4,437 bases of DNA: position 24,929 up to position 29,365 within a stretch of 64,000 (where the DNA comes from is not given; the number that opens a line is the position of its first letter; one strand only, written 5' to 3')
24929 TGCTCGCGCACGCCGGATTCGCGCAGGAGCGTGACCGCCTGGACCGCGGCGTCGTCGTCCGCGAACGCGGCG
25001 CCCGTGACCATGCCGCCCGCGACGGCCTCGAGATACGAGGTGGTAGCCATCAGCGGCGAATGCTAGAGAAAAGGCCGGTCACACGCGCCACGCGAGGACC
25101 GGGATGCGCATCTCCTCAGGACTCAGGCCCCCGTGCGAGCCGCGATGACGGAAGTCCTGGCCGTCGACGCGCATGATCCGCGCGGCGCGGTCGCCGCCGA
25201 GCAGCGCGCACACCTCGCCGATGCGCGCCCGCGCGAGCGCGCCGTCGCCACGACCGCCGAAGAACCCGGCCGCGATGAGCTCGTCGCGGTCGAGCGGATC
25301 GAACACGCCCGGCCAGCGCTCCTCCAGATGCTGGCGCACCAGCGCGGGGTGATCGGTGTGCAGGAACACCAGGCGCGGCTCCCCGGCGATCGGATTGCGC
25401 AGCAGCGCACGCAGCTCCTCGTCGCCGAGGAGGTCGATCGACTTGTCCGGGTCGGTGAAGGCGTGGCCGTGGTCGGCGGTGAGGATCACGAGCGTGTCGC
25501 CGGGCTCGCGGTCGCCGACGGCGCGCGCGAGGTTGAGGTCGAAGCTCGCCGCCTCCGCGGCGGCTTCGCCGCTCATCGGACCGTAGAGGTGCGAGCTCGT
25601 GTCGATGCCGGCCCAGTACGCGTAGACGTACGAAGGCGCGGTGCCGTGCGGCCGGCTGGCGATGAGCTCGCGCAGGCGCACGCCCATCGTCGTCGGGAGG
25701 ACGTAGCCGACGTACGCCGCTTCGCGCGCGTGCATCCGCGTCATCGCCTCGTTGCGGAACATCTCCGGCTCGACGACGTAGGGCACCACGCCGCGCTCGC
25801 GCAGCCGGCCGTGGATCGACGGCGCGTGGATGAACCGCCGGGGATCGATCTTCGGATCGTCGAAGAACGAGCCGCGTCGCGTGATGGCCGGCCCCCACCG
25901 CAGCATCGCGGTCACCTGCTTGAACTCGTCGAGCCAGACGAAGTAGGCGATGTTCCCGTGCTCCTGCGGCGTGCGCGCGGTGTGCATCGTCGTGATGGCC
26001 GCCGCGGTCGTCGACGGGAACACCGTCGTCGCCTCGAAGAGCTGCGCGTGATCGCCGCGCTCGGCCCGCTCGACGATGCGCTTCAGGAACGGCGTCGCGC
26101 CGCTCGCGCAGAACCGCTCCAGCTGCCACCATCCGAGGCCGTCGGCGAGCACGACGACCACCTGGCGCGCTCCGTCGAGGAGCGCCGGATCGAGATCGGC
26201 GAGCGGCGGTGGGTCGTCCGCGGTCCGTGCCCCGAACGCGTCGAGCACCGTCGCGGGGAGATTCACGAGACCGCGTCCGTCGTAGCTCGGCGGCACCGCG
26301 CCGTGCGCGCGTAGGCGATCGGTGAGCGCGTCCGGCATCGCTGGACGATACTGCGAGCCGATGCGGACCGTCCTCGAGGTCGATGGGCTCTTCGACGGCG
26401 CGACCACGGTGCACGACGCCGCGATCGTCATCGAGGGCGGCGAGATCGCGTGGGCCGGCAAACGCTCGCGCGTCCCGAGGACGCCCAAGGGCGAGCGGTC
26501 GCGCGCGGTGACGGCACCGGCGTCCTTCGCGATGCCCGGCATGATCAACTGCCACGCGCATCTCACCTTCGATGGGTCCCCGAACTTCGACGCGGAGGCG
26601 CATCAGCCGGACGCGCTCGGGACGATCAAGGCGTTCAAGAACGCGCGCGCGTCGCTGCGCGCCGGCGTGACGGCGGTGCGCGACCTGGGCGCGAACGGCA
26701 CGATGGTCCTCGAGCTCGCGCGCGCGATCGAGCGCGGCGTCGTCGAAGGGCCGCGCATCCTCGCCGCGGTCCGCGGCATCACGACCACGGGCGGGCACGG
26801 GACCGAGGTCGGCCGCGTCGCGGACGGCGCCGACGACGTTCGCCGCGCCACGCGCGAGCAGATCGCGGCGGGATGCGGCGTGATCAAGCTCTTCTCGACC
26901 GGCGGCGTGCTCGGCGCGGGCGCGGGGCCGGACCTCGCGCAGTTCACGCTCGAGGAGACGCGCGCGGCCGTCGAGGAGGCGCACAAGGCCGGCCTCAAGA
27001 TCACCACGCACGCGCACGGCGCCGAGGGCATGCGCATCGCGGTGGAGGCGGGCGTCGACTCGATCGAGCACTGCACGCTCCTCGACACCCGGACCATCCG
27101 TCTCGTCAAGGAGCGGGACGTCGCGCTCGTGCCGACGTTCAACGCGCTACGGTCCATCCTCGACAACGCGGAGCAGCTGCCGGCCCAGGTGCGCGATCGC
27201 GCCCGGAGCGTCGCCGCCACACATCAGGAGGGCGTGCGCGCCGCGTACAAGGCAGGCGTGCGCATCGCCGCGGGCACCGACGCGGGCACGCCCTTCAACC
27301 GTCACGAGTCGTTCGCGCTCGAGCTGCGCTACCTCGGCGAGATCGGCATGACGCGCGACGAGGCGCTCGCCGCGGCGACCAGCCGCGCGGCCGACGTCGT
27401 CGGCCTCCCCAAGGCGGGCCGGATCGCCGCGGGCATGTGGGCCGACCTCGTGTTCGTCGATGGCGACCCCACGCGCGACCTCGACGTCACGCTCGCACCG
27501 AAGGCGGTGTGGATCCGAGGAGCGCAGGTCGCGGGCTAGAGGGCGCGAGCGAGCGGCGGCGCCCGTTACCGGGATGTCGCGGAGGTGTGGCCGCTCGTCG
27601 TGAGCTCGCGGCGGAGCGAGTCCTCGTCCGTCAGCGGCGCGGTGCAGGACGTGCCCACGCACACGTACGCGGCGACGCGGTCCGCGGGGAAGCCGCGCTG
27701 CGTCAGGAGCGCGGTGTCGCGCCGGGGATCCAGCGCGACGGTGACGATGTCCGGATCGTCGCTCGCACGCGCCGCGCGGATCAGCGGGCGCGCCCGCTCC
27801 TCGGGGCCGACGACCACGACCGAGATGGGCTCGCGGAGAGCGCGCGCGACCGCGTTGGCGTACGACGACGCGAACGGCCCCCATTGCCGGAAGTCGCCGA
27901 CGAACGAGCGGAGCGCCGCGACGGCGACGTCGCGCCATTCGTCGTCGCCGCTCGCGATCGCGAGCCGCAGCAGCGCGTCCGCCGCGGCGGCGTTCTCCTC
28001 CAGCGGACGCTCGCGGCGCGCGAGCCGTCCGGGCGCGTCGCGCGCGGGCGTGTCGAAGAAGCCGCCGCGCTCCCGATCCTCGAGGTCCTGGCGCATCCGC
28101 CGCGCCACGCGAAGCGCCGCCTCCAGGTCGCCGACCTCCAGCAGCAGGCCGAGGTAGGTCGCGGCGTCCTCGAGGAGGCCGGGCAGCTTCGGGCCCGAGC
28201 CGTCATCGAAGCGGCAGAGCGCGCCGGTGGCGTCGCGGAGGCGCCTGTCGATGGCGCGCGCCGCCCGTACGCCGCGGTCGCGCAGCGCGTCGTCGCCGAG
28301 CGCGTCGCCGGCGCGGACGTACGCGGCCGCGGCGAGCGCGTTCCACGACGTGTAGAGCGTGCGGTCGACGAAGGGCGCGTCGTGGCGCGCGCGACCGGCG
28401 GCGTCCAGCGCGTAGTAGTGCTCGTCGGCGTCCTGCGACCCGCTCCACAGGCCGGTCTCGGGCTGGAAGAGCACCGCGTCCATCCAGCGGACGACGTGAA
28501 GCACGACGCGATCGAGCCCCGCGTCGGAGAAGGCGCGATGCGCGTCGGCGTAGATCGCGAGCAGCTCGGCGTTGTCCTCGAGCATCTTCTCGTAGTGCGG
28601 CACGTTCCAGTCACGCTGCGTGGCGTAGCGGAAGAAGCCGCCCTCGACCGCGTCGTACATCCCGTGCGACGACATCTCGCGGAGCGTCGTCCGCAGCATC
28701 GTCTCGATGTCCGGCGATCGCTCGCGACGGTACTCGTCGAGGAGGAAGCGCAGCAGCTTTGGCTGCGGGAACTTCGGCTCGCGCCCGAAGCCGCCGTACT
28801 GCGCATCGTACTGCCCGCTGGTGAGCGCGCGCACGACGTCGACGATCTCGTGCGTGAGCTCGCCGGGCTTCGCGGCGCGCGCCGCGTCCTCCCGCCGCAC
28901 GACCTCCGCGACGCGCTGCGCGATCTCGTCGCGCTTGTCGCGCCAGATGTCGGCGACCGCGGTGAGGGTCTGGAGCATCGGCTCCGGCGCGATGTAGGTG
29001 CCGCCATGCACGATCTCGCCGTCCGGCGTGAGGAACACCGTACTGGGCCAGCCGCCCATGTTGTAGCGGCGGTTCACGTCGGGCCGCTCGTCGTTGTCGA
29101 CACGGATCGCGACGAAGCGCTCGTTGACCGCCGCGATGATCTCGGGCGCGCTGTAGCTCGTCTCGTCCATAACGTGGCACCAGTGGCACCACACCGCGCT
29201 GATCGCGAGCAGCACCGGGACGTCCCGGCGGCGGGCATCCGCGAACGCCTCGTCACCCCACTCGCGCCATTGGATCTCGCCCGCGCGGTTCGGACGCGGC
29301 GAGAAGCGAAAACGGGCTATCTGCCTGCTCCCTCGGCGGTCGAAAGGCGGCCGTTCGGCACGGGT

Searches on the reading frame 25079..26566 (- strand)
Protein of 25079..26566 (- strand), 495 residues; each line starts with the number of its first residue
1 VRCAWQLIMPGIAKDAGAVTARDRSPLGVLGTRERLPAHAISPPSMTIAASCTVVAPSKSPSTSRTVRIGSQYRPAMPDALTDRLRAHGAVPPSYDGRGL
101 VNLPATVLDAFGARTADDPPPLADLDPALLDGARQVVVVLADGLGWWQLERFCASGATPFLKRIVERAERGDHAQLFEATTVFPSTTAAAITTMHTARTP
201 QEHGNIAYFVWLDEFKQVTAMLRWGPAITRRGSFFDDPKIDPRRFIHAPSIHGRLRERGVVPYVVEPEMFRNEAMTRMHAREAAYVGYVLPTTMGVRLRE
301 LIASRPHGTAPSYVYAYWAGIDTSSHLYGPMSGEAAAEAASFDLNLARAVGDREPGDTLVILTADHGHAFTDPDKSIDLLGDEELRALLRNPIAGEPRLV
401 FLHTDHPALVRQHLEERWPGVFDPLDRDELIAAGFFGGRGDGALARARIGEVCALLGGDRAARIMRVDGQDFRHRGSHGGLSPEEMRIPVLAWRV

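Call 41: search_protein_families(library=pfam, proteins=[window:25079-26566:-], max_evalue=0.001)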
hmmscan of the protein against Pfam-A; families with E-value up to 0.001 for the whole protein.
window:25079-26566:- (495 aa): 1 family
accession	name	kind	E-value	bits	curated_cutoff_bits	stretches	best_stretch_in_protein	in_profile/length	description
PF01663.27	Phosphodiest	-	1.4e-20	74.7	23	1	136-379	1-232/342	Type I phosphodiesterase / nucleotide pyrophosphatase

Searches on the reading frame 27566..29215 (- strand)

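Call 41: search_protein_families(library=pfam, proteins=[window:27566-29215:-], max_evalue=0.001)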
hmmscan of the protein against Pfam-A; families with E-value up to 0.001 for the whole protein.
window:27566-29215:- (549 aa): 2 families
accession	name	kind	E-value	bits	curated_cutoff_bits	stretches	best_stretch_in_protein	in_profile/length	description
PF03190.21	Thioredox_DsbH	-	8.5e-29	101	27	1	2-106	41-159/163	Protein of unknown function, DUF255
PF13899.12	Thioredoxin_7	-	9.1e-08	32.6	27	1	1-64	20-83/83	Thioredoxin-like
